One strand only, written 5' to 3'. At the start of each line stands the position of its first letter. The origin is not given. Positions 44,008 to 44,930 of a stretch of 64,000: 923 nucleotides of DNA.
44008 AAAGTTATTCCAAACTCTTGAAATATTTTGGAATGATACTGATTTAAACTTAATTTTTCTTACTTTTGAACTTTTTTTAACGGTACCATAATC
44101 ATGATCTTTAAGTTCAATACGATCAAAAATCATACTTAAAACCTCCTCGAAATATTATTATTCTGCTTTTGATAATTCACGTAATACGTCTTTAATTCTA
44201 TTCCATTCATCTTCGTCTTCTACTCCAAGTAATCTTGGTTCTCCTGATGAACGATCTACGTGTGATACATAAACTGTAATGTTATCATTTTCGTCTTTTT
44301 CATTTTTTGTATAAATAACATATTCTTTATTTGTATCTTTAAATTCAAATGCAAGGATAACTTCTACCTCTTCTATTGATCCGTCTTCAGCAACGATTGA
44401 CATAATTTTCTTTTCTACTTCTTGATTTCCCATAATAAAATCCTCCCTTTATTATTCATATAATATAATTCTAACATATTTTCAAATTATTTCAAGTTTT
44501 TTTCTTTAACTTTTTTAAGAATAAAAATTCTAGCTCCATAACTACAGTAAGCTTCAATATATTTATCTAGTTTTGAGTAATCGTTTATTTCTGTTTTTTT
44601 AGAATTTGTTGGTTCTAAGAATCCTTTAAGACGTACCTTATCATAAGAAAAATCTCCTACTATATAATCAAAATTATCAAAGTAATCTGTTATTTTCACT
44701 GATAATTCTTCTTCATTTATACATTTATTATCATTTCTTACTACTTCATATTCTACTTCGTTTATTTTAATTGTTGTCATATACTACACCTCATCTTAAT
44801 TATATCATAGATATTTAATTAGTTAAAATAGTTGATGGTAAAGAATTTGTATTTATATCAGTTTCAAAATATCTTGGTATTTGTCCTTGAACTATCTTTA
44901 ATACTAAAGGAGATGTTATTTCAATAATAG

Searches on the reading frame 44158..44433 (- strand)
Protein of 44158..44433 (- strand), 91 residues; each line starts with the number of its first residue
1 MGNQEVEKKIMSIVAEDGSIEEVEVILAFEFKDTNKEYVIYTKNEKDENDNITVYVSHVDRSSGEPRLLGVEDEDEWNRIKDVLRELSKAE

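Call 27: search_protein_families(library=pfam, max_evalue=0.00001, proteins=[window:44158-44433:-])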
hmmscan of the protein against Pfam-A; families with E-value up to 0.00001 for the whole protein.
window:44158-44433:- (91 aa): 1 family
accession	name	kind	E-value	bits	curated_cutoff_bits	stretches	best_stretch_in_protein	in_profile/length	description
PF06949.16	DUF1292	-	8e-10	39.9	24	1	16-87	1-73/75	Protein of unknown function (DUF1292)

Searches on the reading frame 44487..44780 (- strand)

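Call 27: search_protein_families(library=pfam, max_evalue=0.00001, proteins=[window:44487-44780:-])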
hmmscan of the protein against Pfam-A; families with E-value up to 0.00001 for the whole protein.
window:44487-44780:- (97 aa): 1 family
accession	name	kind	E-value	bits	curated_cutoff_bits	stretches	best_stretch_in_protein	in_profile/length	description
PF06265.16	YutD-like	-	1e-21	77.2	25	1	5-89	1-85/85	Putative antitoxin YutD-like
